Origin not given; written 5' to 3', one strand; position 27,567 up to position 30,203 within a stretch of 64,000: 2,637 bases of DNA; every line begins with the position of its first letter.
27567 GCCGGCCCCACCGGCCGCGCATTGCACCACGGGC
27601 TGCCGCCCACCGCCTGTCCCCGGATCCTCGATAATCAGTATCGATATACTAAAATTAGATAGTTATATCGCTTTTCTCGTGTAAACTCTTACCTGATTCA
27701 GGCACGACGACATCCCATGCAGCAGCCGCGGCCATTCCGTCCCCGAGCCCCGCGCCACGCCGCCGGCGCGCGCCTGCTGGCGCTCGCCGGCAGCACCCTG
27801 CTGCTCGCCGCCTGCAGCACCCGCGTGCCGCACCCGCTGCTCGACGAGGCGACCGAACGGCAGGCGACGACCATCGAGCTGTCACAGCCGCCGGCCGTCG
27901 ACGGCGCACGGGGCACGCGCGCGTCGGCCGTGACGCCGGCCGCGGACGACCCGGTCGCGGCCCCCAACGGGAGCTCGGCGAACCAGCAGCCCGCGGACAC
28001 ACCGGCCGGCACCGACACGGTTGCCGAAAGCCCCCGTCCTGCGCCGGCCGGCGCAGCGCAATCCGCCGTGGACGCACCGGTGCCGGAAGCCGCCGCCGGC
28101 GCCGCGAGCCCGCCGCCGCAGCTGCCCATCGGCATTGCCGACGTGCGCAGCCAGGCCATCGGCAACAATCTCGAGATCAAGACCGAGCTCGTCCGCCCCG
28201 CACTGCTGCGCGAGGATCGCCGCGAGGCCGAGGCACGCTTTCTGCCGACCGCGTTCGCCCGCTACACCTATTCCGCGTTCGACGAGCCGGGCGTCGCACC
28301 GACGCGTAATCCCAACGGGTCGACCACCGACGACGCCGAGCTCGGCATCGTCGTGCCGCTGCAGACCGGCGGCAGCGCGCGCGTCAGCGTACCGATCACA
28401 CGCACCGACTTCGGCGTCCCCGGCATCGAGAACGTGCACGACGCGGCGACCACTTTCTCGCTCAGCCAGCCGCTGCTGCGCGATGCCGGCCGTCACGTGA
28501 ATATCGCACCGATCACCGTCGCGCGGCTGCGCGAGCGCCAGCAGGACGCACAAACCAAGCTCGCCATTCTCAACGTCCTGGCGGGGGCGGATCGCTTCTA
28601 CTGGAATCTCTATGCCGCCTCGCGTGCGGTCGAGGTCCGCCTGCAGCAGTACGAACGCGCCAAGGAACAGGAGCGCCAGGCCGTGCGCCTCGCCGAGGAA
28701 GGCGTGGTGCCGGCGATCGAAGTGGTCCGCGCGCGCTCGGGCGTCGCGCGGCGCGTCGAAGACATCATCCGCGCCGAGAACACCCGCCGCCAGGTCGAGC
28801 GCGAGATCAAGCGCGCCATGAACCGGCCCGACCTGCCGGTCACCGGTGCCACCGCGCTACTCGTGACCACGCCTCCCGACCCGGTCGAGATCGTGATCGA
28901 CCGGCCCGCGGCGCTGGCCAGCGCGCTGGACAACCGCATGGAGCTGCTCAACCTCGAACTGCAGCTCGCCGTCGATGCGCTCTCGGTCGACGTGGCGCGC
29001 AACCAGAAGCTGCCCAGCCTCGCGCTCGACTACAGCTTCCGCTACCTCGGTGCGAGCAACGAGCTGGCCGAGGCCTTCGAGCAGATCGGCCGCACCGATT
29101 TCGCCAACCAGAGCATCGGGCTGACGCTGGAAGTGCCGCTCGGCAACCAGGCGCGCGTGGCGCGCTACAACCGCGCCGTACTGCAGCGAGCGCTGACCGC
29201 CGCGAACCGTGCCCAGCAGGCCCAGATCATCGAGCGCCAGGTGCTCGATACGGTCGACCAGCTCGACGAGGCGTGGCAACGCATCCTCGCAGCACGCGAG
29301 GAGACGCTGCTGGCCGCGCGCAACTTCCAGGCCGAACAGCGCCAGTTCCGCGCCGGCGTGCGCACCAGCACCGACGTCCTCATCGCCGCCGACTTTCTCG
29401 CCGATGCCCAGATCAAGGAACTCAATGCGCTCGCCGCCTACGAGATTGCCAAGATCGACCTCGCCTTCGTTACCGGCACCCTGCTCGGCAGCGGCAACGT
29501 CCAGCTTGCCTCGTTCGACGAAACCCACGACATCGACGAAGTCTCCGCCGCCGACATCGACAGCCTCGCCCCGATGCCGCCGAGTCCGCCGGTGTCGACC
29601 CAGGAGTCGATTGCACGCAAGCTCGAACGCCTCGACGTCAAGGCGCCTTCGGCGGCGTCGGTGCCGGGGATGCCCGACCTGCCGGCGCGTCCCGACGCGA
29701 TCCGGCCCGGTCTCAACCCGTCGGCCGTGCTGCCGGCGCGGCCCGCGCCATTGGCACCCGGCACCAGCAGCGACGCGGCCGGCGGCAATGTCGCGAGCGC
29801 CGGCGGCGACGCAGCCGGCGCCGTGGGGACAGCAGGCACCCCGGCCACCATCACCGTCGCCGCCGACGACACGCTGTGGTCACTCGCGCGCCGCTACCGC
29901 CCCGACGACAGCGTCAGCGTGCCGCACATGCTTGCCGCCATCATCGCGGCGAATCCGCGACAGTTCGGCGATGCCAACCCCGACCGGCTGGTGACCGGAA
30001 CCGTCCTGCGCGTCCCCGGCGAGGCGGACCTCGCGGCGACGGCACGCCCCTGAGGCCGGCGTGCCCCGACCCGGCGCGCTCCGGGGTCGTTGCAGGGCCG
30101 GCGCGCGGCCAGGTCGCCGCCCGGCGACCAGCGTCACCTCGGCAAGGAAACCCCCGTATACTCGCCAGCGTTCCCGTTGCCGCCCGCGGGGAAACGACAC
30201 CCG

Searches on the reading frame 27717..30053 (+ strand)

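Call 81: search_protein_families(library=pfam, proteins=[window:27717-30053:+], max_evalue=0.001)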
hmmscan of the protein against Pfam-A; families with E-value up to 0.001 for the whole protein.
window:27717-30053:+ (778 aa): 2 families
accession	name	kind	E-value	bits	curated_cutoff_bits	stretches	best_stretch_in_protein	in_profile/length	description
PF02321.23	OEP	-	1.7e-34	119.7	22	2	399-587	4-187/187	Outer membrane efflux protein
PF01476.26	LysM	-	0.00029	21.1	20.9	0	712-767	1-43/43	LysM domain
